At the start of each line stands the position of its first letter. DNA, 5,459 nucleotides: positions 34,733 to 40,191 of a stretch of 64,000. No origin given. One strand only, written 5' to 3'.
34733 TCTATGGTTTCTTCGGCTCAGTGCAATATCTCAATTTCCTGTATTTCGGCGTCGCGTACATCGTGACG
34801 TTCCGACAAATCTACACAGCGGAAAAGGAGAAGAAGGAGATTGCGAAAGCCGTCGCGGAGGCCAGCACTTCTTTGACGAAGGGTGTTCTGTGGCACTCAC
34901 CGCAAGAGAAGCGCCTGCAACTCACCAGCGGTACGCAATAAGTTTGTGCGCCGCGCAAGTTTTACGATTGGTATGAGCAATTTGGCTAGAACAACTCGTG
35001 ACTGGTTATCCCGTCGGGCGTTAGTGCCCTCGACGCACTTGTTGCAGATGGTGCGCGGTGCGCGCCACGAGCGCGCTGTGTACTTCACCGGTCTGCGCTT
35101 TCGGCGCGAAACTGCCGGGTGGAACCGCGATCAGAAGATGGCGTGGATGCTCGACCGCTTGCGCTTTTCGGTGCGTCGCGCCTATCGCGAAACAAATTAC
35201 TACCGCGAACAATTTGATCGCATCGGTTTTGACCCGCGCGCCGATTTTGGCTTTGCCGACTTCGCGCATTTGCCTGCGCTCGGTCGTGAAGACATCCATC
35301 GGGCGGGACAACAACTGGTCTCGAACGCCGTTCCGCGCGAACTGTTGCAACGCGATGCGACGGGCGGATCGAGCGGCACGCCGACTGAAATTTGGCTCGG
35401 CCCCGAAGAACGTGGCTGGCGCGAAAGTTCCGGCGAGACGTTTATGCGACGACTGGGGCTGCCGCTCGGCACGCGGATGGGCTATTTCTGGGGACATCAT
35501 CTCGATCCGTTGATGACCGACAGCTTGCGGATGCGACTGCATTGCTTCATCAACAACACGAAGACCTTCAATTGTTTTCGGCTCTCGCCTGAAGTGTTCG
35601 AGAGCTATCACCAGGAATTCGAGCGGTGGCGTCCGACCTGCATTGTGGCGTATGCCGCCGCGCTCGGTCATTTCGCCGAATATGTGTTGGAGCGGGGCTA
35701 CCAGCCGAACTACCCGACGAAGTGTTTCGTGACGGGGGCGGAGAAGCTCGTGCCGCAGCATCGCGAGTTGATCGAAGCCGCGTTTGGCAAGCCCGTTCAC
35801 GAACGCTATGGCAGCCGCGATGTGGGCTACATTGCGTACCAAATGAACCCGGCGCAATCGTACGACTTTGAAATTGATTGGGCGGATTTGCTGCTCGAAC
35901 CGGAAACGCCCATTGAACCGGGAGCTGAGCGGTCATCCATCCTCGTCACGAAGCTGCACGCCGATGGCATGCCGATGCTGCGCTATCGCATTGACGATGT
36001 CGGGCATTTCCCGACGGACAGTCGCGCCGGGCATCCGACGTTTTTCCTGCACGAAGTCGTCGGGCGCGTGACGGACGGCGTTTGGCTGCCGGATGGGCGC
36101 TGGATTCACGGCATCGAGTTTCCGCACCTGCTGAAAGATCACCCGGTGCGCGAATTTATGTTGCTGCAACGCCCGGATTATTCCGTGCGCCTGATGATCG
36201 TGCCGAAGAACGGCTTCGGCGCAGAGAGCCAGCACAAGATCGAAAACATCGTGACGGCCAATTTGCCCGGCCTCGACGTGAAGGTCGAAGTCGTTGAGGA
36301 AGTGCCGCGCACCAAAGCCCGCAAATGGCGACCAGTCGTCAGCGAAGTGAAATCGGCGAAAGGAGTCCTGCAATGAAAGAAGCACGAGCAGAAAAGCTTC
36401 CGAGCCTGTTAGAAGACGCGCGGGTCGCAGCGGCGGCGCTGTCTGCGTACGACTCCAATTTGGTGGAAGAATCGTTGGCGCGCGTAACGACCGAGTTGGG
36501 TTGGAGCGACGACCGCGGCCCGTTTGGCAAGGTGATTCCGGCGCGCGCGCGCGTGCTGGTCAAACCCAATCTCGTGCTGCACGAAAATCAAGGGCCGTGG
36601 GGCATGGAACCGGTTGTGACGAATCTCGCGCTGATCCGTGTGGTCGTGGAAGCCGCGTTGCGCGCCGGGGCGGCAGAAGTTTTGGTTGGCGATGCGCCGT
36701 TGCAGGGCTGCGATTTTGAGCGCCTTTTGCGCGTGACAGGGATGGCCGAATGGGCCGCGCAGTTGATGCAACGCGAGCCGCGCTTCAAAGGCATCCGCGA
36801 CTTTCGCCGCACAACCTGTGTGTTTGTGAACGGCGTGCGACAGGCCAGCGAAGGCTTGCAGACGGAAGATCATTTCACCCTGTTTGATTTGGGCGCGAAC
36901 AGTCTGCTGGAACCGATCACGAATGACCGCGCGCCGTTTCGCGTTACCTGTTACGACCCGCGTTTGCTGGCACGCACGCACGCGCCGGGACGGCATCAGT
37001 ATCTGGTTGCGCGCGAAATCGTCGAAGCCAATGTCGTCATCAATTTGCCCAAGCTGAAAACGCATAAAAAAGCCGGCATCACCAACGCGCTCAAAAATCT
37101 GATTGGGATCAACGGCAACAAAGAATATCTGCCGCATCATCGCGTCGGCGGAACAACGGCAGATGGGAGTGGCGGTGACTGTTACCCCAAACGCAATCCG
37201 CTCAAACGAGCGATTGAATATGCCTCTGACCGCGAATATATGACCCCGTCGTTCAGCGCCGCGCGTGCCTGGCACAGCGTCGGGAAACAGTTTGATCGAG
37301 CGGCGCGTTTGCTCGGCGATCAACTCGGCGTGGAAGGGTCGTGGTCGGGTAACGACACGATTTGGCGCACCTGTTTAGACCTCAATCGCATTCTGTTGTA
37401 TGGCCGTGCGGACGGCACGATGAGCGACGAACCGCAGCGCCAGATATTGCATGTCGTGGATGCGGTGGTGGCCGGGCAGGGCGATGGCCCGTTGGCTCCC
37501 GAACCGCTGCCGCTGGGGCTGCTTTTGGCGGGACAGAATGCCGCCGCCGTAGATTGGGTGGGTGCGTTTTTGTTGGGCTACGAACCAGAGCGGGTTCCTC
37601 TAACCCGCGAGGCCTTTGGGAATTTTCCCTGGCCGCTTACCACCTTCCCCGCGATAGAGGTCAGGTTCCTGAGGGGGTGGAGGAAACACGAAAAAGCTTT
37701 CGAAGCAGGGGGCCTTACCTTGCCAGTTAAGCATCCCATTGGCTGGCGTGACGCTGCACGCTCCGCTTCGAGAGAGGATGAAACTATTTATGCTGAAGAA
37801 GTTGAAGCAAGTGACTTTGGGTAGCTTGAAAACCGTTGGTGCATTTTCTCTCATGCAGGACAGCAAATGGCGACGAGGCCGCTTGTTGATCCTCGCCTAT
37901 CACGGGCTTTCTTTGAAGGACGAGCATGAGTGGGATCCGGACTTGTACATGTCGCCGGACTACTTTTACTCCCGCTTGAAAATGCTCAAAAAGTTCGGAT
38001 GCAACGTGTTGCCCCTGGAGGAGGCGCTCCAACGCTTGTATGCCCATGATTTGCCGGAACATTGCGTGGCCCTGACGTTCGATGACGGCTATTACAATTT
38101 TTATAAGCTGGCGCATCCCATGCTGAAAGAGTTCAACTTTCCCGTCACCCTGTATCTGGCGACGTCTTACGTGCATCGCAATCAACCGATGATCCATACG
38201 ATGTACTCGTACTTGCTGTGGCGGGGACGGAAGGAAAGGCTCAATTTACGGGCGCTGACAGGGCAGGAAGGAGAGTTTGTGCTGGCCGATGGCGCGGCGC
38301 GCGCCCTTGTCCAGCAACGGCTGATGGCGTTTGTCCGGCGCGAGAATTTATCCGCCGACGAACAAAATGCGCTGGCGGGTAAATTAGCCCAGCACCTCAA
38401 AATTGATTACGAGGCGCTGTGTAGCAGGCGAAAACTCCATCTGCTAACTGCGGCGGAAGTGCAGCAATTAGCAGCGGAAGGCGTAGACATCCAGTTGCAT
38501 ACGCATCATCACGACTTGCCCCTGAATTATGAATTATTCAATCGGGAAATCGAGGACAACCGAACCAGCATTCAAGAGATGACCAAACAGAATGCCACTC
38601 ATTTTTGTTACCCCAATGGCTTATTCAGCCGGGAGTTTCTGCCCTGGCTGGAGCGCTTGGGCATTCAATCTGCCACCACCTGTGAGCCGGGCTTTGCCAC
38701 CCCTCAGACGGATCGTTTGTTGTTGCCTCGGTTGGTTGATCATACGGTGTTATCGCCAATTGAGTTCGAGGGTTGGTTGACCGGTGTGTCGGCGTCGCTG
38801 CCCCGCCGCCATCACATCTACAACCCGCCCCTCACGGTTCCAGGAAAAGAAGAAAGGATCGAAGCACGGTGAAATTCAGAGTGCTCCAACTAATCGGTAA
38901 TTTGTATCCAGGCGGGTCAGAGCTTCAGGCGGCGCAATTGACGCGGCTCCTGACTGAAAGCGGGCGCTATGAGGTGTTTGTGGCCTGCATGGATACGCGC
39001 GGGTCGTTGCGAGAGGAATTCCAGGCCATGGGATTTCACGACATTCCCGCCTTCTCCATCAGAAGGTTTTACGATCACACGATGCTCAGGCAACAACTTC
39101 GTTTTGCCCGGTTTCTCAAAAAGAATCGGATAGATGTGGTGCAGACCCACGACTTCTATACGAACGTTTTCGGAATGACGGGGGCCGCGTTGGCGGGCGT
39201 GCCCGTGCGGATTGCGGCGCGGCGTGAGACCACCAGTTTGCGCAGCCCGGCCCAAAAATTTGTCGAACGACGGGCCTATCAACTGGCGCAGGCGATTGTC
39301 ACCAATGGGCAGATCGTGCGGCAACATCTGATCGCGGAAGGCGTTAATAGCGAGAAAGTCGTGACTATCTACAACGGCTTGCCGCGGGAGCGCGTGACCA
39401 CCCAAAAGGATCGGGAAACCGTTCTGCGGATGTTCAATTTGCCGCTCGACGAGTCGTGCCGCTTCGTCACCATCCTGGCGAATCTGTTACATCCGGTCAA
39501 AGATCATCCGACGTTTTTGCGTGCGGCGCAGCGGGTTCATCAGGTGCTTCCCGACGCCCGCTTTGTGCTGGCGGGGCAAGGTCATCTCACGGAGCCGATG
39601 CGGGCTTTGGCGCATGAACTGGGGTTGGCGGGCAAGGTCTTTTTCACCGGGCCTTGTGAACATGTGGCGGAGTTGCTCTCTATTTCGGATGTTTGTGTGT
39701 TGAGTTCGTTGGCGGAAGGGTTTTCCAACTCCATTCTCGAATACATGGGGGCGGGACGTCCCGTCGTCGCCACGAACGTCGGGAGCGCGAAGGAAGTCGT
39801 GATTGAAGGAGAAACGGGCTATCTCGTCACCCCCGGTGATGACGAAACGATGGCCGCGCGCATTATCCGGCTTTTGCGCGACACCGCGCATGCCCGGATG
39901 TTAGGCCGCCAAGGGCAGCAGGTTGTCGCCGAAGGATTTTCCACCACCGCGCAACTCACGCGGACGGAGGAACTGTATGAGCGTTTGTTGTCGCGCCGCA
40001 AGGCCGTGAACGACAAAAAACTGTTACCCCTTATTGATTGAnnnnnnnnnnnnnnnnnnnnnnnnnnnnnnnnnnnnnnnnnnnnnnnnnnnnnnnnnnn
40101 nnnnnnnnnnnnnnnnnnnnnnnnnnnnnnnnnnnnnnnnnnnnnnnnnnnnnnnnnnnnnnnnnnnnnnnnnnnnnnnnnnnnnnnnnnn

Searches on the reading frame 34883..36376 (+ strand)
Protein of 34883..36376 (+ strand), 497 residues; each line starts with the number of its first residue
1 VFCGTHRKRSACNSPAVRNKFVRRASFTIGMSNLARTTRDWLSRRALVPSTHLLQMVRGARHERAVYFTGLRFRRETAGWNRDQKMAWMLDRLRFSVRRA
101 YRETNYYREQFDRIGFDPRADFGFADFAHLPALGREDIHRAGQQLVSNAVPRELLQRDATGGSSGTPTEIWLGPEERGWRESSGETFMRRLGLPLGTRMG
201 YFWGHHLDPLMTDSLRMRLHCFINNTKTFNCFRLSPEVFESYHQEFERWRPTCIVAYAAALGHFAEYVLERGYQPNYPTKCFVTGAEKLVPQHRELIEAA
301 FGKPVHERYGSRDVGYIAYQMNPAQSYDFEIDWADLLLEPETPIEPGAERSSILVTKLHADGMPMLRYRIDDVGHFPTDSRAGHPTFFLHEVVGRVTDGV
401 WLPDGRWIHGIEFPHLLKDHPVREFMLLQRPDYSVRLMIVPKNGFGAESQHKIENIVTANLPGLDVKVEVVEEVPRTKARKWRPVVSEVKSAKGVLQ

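Call 68: search_protein_families(library=pfam, proteins=[window:34883-36376:+], max_evalue=0.001)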
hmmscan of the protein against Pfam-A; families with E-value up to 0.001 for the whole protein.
window:34883-36376:+ (497 aa): 0 families

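Call 70: search_protein_families(library=ncbifam, proteins=[window:34883-36376:+], max_evalue=0.001)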
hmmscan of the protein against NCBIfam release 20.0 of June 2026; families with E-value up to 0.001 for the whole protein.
window:34883-36376:+ (497 aa): 6 families
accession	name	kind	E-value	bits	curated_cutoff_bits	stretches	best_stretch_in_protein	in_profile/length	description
NF045666.1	DVU1553_fam_AMP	equivalog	1.8e-17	63.5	300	2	239-395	171-330/331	DVU_1553 family AMP-dependent CoA ligase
NF041878.1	paak_haloarch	equivalog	4.5e-12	45.3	700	2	253-398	178-327/427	phenylacetate--CoA ligase PaaK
TIGR02155.1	PA_CoA_ligase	equivalog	2.6e-11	42.7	646.3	1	82-168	5-91/422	phenylacetate--CoA ligase PaaK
NF053551.1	FlxY_rubin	equivalog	3.6e-07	29.3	520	0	334-397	261-324/424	flexirubin biosynthesis putative acyl-CoA ligase FlxY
TIGR03335.1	F390_ftsA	equivalog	1.3e-06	27.4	458.7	0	246-313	172-240/445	coenzyme F390 synthetase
NF041217.1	BagE_FevW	exception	3.5e-06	26.3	800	1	286-468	201-382/424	bagremycin/ferroverdin synthetase BagE/FevW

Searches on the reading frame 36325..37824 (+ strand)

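Call 6: search_protein_families(library=pfam, proteins=[window:36325-37824:+], max_evalue=0.001)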
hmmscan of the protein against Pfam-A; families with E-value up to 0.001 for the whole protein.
window:36325-37824:+ (499 aa): 1 family
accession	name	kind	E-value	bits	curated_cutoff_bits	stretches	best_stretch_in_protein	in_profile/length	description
PF04015.17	DUF362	-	1.5e-28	100.7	24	2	224-414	86-199/200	Domain of unknown function (DUF362)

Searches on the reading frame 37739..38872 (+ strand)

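Call 6: search_protein_families(library=pfam, proteins=[window:37739-38872:+], max_evalue=0.001)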
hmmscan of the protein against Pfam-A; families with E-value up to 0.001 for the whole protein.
window:37739-38872:+ (377 aa): 1 family
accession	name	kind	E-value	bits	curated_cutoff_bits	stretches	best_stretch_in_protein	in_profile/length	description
PF01522.26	Polysacc_deac_1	-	8.7e-22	77.8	23.1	2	238-310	48-122/124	Polysaccharide deacetylase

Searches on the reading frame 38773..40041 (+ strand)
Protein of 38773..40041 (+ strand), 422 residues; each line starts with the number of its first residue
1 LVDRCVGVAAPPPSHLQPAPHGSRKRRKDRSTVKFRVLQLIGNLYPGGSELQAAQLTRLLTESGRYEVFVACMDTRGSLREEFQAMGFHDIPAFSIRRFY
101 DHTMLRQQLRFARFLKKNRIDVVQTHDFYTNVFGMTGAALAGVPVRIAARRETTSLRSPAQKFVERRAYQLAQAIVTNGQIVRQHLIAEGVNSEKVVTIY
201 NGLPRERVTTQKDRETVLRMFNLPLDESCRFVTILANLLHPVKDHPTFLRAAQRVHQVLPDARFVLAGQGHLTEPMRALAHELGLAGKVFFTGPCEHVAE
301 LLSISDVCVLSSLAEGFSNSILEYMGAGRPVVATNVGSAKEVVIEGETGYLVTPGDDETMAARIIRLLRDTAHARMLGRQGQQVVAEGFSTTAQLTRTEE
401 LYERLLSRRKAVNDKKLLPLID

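Call 6: search_protein_families(library=pfam, proteins=[window:38773-40041:+], max_evalue=0.001)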
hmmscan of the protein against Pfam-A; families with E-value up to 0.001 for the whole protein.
window:38773-40041:+ (422 aa): 5 families
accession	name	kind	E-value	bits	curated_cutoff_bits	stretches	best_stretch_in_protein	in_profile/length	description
PF13692.12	Glyco_trans_1_4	-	8.7e-35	120.5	27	1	233-370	5-142/142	Glycosyl transferases group 1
PF00534.26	Glycos_transf_1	-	6.1e-34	117.5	26.4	1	234-383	19-171/172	Glycosyl transferases group 1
PF13439.12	Glyco_transf_4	-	5e-19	69.4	28.5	1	46-207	1-170/170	Glycosyltransferase Family 4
PF13579.12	Glyco_trans_4_4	-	6.4e-16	59.5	29.7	1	47-202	1-158/158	Glycosyl transferase 4-like domain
PF13524.12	Glyco_trans_1_2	-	5.4e-05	23.6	25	1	260-395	13-139/144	Glycosyl transferase-like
